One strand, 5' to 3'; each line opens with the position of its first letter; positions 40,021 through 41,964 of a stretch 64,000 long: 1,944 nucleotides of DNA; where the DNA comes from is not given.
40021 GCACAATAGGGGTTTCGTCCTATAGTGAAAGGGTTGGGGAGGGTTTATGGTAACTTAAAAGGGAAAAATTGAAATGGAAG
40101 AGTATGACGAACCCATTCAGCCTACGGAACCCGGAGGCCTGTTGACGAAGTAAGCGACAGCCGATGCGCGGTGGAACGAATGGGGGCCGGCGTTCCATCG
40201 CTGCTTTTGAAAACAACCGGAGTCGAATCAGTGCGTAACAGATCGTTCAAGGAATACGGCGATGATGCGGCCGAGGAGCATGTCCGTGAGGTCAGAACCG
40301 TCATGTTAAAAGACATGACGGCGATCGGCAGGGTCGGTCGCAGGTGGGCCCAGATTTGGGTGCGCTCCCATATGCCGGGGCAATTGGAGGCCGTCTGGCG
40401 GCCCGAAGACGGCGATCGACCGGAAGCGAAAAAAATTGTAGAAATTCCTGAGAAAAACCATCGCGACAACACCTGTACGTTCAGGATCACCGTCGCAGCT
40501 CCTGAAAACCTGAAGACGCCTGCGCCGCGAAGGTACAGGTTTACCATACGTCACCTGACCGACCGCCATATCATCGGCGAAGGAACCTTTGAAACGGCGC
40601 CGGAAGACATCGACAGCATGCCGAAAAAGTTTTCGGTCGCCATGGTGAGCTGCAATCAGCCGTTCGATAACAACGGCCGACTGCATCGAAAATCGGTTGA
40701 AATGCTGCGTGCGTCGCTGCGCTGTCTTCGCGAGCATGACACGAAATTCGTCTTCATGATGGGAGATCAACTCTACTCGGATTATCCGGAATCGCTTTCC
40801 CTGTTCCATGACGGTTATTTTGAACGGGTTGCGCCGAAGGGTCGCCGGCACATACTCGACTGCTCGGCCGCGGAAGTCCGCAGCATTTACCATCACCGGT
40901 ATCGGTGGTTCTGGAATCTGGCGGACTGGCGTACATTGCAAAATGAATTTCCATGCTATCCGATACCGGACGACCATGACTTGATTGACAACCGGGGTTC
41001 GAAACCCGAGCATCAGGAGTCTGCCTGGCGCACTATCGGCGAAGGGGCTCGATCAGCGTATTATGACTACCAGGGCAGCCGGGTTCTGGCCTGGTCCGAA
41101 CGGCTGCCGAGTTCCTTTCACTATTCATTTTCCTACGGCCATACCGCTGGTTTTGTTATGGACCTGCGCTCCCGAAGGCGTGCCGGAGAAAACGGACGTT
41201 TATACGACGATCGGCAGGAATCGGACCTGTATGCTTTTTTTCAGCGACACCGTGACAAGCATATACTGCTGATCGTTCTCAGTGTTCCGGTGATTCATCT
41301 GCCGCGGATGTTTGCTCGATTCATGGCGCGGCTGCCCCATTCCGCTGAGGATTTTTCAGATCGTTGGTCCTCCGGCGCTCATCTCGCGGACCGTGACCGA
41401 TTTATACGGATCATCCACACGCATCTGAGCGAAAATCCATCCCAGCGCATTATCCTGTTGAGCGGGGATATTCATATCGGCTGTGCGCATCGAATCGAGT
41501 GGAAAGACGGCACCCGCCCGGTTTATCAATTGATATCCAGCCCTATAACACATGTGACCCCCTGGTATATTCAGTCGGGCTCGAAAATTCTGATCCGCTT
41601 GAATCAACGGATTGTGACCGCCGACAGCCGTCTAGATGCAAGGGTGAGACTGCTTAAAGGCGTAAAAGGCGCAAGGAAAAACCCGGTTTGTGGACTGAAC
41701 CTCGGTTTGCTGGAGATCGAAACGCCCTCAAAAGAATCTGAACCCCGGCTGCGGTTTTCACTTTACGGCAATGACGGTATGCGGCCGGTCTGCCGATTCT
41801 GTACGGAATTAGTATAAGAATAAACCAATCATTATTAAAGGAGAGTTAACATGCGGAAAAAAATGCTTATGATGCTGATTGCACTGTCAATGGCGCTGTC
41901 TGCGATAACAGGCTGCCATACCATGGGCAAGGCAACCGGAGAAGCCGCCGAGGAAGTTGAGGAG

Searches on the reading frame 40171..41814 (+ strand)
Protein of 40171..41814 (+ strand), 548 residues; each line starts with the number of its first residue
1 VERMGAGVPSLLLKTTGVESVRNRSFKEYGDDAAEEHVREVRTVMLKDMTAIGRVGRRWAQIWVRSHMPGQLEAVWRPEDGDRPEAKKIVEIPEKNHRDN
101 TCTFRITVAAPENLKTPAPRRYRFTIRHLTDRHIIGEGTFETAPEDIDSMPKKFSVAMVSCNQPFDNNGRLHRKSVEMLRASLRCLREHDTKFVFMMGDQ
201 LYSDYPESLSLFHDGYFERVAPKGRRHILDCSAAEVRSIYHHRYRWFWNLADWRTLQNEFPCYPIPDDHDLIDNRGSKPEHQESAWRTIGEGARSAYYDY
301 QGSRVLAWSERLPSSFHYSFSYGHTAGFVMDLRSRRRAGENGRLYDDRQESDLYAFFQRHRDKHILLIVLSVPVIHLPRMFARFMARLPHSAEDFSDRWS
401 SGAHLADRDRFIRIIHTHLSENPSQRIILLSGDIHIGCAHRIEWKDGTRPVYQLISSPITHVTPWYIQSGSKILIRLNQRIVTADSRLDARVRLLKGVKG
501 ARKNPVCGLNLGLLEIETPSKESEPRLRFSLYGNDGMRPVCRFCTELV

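Call 20: search_protein_families(library=pfam, proteins=[window:40171-41814:+], max_evalue=0.001)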
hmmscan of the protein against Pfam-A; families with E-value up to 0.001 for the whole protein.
window:40171-41814:+ (548 aa): 2 families
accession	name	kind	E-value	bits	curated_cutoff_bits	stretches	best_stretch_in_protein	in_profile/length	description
PF09423.15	PhoD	-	1.6e-16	60.8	27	1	184-461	18-293/343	PhoD-like phosphatase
PF19050.5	PhoD_2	-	8.1e-05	21.4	22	0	392-462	350-422/543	PhoD related phosphatase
